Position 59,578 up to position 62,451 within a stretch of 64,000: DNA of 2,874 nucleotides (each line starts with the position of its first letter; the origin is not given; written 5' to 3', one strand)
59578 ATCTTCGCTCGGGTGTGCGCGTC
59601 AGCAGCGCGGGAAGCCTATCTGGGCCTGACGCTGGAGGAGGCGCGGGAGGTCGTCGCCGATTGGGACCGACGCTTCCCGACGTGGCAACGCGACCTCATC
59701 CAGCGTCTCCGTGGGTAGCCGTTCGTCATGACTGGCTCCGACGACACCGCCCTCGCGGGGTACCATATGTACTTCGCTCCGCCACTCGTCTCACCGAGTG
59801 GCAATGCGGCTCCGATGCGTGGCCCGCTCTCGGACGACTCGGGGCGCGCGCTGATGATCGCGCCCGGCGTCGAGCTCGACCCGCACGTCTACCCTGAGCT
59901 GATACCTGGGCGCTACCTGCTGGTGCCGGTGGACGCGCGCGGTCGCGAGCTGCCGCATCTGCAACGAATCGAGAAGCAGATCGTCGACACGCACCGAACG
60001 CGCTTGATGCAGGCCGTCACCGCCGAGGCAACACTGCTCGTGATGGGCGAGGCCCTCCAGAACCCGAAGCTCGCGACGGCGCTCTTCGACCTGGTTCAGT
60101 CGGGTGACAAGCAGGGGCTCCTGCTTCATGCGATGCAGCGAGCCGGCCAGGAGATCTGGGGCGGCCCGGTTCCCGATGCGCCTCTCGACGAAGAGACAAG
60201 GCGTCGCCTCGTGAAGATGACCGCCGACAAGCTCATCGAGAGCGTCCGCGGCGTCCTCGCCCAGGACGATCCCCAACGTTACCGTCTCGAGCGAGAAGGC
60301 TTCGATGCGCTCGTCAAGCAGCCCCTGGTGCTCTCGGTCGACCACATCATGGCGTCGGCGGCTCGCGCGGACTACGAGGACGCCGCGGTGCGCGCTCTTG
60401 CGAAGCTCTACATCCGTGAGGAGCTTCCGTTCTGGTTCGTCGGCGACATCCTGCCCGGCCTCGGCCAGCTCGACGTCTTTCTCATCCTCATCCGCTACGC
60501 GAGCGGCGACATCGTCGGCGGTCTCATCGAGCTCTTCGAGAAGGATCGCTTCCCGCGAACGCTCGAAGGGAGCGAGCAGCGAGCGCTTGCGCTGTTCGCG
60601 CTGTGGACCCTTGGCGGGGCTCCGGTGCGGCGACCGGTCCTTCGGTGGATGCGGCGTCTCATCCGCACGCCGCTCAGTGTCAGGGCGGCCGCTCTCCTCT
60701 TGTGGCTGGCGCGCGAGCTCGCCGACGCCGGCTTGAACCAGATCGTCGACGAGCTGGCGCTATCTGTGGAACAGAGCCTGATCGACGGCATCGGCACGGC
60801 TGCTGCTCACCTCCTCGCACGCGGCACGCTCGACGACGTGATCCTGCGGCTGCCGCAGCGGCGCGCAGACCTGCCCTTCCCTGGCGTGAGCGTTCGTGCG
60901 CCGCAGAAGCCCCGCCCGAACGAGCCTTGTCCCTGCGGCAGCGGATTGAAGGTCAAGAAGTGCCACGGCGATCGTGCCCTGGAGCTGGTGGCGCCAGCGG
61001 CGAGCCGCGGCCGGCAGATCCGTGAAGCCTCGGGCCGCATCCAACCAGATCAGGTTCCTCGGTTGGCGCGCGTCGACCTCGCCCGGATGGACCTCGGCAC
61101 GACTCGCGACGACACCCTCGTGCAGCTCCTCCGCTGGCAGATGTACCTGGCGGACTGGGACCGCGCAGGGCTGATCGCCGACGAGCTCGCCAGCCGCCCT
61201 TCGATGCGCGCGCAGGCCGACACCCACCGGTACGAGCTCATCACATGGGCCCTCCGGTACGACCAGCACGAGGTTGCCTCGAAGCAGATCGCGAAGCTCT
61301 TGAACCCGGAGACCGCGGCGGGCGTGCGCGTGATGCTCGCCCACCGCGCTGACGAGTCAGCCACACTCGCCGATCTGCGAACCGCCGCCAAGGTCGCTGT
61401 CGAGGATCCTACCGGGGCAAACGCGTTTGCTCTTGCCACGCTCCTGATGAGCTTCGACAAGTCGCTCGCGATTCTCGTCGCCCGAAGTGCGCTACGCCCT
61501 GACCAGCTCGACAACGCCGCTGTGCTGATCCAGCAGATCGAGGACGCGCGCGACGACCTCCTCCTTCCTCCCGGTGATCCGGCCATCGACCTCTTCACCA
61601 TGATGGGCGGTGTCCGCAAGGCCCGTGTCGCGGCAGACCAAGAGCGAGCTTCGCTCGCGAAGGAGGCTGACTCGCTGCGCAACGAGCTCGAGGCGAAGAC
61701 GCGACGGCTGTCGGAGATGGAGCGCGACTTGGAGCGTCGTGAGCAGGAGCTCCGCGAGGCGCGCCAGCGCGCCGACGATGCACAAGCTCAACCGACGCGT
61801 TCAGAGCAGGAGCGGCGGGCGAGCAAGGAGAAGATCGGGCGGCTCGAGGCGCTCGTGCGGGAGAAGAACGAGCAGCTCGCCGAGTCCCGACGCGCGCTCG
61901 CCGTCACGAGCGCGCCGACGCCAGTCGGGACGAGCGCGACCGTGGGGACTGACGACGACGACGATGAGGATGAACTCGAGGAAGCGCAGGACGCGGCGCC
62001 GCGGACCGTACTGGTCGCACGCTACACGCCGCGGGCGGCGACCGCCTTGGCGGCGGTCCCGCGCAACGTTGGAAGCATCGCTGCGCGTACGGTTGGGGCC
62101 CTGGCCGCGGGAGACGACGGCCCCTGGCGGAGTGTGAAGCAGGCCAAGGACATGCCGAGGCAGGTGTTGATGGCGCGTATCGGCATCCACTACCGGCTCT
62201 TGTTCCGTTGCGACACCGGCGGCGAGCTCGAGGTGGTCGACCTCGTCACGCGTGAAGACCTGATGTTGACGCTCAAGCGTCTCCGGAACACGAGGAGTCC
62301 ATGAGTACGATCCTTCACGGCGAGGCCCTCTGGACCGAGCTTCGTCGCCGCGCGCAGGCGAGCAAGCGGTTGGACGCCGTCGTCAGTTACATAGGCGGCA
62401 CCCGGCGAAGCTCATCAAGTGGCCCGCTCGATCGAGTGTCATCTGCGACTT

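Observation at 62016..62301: RelE/ParE-like toxin fold at the C-terminus of the 858-aa SEC-C protein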

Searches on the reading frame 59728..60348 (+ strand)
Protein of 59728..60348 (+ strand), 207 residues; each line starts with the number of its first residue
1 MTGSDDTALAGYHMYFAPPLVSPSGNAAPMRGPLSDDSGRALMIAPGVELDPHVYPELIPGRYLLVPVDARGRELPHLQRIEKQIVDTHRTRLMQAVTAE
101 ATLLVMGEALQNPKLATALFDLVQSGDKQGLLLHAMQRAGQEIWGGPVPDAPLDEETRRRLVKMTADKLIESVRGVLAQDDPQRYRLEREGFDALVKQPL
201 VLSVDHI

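Call 52: search_protein_families(library=pfam, proteins=[window:59728-60348:+], max_evalue=0.1)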
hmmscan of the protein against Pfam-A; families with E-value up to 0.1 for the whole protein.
window:59728-60348:+ (207 aa): 0 families

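Call 96: search_dna_similar(query=window:59728-60300:+, collection=phages, mode=protein, max_evalue=0.01, max_rows=10)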
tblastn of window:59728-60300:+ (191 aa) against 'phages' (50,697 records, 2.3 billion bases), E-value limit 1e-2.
No match.

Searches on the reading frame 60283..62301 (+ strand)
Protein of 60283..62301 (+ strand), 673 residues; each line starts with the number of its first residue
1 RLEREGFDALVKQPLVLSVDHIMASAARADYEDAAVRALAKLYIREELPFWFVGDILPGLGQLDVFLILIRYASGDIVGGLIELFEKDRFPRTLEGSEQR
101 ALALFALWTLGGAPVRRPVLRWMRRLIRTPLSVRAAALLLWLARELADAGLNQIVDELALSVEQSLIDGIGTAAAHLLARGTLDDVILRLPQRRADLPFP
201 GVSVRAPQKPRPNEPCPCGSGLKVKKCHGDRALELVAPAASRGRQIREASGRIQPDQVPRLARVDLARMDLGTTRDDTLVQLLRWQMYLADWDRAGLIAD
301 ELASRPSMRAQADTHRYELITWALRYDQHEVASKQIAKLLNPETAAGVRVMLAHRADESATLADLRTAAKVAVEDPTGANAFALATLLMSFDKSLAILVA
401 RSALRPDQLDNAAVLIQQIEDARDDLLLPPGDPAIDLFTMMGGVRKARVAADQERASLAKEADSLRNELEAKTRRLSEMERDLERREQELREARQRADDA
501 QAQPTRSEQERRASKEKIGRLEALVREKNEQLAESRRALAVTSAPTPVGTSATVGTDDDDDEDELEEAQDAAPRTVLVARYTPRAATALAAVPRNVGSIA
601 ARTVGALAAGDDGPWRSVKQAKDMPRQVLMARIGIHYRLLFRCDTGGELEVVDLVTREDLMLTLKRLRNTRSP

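Call 75: search_dna_similar(query=window:60283-62301:+, collection=phages, mode=protein, max_evalue=0.001, max_rows=15)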
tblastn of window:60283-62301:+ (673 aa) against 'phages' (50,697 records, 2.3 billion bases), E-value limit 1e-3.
Records with a match: 1; places in all: 1; records where one place covers at least 80% of the query: 0.
Best place of each record, by identity: 60-80% 1.
By first word of the organism name: Bacteriophage 1.
By host as written in the record: - 1.
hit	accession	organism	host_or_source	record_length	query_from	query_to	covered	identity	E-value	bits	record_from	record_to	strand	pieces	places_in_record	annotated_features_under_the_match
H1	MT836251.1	Bacteriophage sp.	human fecal samples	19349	205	229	4%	72.0%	2e-4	51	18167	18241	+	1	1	record has no annotation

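Call 76: search_dna_similar(query=window:60283-62301:+, collection=plasmids, mode=protein, max_evalue=0.001, max_rows=15)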
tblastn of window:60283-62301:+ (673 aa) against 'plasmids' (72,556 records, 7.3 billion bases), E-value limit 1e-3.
No match.
